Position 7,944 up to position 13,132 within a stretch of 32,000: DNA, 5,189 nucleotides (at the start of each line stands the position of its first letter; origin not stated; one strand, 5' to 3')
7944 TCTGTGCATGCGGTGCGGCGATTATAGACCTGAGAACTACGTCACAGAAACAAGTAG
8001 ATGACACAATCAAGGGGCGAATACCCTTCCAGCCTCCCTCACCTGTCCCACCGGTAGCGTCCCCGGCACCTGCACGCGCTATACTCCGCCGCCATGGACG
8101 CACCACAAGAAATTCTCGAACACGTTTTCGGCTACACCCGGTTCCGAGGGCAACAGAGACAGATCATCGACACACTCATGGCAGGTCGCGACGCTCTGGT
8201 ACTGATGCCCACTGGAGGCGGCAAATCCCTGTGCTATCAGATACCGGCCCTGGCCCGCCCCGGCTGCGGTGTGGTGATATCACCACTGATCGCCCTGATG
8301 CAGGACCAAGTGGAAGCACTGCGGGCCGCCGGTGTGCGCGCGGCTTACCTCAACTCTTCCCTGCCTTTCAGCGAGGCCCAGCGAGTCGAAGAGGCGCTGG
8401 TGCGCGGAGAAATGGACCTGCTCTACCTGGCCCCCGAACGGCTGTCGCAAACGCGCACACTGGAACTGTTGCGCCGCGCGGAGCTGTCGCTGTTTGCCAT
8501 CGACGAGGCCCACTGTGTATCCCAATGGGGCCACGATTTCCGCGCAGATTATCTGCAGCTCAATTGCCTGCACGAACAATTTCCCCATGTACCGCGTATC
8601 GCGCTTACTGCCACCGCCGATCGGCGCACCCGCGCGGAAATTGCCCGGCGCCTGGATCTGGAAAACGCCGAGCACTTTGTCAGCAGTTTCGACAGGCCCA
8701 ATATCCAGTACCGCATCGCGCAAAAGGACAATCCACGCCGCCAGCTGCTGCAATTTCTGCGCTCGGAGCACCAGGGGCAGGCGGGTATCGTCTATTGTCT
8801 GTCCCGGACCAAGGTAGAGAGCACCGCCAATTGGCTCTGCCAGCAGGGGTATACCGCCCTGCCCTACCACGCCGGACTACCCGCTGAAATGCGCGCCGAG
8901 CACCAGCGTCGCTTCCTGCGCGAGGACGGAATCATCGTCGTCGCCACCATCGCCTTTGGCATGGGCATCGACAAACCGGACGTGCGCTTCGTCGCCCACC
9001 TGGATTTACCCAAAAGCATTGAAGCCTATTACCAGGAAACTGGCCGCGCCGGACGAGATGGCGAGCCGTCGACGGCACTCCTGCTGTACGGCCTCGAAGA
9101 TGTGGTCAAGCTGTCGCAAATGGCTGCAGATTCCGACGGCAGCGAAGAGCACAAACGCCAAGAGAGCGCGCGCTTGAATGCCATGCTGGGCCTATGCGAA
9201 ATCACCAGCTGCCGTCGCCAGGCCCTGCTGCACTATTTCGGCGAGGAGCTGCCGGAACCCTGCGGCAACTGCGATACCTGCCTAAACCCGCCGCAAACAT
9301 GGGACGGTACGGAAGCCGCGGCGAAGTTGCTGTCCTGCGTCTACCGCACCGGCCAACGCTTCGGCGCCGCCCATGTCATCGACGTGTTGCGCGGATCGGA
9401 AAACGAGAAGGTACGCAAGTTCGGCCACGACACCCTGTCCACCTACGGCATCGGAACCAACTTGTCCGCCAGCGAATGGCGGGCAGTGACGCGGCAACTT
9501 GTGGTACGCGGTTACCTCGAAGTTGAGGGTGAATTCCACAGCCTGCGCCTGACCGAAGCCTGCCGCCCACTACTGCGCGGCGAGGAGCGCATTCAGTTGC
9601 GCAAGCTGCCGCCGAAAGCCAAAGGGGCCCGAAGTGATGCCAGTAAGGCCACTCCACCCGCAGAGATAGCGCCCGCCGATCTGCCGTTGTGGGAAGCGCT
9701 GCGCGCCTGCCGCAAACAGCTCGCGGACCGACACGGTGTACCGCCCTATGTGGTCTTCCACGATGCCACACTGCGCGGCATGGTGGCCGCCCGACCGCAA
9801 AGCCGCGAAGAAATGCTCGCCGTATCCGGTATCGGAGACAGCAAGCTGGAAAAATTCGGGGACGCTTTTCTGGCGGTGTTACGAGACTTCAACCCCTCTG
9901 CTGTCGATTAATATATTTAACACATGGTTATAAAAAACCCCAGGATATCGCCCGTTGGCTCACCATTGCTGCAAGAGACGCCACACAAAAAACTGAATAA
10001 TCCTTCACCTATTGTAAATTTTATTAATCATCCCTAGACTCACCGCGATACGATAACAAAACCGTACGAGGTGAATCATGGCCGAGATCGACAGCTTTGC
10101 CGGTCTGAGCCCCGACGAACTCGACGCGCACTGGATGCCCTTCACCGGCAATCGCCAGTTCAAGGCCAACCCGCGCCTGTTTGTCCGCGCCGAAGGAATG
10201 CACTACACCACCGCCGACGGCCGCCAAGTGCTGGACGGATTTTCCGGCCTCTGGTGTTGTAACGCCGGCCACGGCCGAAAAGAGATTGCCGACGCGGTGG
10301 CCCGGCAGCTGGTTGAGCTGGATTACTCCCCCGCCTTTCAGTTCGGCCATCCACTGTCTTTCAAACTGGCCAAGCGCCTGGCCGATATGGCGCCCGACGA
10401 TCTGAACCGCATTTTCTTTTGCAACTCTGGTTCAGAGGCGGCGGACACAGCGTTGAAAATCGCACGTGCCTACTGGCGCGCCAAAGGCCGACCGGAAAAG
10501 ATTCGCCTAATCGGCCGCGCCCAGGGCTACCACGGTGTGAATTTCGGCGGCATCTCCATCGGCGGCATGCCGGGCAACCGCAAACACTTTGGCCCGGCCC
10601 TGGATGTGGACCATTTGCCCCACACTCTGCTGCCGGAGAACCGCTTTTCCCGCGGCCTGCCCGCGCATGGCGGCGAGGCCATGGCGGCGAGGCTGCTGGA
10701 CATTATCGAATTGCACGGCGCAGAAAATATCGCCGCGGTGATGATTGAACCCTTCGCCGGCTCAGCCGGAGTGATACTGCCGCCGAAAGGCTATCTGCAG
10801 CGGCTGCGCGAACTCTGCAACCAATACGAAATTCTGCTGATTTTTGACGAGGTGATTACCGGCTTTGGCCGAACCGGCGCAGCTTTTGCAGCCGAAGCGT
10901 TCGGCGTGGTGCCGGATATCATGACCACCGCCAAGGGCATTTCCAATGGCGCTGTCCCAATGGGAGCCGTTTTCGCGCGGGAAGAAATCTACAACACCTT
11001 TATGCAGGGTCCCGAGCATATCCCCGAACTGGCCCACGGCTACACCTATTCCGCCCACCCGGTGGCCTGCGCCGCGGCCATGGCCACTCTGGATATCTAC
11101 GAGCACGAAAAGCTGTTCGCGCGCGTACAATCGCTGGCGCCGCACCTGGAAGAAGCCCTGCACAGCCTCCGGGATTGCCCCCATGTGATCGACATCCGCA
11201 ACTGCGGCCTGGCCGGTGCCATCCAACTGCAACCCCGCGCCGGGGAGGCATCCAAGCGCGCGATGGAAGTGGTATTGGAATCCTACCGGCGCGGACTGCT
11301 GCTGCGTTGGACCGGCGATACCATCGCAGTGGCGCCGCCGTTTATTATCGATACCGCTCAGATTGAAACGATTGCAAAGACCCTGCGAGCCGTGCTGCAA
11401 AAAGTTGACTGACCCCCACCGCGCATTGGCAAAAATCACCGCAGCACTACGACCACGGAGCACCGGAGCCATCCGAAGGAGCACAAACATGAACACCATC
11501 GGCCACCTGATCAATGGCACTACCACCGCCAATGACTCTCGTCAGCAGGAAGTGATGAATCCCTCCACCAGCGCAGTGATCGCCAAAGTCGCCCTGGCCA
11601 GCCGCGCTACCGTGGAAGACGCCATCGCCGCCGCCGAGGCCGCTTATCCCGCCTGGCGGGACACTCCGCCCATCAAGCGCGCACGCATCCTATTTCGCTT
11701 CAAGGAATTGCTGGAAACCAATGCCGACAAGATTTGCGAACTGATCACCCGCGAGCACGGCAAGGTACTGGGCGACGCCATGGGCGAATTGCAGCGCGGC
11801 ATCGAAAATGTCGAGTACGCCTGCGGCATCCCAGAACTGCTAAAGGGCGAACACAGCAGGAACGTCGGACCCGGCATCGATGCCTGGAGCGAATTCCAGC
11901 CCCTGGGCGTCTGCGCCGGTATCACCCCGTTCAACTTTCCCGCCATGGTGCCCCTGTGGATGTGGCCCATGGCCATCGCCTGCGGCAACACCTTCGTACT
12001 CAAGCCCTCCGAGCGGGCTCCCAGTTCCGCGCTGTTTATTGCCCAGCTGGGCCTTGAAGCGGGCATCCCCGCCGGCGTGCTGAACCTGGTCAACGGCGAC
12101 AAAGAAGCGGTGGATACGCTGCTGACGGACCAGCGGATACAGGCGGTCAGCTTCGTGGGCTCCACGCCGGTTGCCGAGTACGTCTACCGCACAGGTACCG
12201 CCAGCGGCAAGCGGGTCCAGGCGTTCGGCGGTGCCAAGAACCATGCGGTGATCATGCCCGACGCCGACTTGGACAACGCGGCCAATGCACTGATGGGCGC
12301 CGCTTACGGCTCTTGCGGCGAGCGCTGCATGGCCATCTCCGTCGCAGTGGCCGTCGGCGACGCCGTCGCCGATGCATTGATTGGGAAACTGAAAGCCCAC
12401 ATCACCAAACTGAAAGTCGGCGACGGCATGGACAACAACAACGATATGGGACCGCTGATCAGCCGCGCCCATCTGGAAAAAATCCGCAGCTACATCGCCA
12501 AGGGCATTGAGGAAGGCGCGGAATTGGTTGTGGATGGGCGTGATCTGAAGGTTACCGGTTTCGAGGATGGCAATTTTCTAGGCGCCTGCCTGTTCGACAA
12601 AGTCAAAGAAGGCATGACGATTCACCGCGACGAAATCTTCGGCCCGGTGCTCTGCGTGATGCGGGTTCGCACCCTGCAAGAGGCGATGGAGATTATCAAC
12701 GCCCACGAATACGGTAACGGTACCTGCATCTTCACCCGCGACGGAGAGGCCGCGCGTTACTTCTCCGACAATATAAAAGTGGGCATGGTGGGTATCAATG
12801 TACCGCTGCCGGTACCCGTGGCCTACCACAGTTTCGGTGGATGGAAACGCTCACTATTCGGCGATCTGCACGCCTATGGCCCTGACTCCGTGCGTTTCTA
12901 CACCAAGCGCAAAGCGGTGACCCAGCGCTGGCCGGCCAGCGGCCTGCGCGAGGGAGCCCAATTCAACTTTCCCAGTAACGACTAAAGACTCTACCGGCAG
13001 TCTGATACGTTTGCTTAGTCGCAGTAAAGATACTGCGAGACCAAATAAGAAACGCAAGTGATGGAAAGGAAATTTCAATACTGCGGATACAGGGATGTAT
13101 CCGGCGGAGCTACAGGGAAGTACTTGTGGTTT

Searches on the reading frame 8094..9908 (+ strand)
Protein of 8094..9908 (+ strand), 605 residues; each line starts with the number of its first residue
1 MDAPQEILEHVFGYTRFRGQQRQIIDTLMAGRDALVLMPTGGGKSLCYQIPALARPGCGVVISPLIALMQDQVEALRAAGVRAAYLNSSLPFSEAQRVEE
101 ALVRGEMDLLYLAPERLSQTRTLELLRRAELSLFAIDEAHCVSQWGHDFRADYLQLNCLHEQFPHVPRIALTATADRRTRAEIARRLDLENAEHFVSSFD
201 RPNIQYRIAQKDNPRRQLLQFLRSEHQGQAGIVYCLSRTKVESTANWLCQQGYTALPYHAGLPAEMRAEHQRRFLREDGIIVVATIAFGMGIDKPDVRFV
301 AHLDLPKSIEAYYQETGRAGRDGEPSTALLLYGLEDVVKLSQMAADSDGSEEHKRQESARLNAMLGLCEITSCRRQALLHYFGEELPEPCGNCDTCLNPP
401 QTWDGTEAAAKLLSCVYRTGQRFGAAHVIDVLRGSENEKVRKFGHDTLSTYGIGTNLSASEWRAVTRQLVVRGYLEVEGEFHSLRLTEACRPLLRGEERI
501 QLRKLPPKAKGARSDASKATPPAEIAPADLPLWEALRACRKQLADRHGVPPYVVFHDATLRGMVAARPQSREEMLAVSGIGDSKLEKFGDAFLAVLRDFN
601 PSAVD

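Call 61: search_protein_families(library=pfam, proteins=[window:8094-9908:+], max_evalue=0.001)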
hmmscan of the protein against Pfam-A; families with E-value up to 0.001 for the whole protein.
window:8094-9908:+ (605 aa): 5 families
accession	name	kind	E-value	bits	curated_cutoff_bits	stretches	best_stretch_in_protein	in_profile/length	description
PF09382.16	RQC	-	9.5e-43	145.1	23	1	399-506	1-109/114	RQC domain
PF00270.35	DEAD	-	1e-24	87.6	26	1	20-179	3-163/167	DEAD/DEAH box helicase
PF00570.28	HRDC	-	2.3e-22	79.2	23.8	1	530-596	2-68/68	HRDC domain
PF16124.10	RecQ_Zn_bind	-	6.7e-21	75.2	25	1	335-397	2-66/66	RecQ zinc-binding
PF00271.37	Helicase_C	-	8.5e-21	74.7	23.5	1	217-323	5-110/110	Helicase conserved C-terminal domain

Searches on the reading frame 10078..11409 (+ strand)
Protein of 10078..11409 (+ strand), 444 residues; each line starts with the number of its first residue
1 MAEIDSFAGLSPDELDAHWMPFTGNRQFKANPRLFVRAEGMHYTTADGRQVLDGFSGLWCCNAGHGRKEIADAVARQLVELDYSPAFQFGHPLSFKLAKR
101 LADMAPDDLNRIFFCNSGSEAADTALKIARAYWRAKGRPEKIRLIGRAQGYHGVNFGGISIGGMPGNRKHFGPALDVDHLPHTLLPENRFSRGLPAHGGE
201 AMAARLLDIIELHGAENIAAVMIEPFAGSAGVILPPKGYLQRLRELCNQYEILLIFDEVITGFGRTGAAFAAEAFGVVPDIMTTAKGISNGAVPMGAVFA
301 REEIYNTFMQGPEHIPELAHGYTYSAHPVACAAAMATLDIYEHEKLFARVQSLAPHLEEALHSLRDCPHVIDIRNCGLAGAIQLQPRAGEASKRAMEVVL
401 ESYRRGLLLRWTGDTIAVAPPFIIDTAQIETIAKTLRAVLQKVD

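Call 61: search_protein_families(library=pfam, proteins=[window:10078-11409:+], max_evalue=0.001)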
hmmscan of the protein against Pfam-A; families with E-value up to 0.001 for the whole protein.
window:10078-11409:+ (444 aa): 1 family
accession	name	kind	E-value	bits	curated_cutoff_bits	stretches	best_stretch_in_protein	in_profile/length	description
PF00202.27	Aminotran_3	-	3.4e-91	306.4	30.5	1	32-439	10-402/403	Aminotransferase class-III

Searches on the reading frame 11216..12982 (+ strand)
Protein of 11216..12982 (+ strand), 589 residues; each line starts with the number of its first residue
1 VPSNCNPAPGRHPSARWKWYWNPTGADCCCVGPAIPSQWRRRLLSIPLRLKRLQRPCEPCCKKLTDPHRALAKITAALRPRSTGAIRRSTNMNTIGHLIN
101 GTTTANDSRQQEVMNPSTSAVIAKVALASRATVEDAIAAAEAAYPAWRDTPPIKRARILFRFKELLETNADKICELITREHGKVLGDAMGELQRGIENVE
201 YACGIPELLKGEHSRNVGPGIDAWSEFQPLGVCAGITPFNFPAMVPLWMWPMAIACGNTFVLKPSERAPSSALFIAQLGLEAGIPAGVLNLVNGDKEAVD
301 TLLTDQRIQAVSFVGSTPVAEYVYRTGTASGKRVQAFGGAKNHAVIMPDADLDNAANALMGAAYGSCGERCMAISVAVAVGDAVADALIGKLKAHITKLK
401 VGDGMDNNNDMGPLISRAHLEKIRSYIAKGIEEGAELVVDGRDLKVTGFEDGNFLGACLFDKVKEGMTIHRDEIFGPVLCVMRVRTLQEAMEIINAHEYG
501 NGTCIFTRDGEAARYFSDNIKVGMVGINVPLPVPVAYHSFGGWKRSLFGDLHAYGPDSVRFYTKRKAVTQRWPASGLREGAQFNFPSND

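Call 61: search_protein_families(library=pfam, proteins=[window:11216-12982:+], max_evalue=0.001)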
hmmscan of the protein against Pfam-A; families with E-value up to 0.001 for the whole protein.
window:11216-12982:+ (589 aa): 1 family
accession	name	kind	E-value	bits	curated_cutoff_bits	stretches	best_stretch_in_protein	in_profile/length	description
PF00171.27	Aldedh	-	2.9e-143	478.2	23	1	106-568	4-461/461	Aldehyde dehydrogenase family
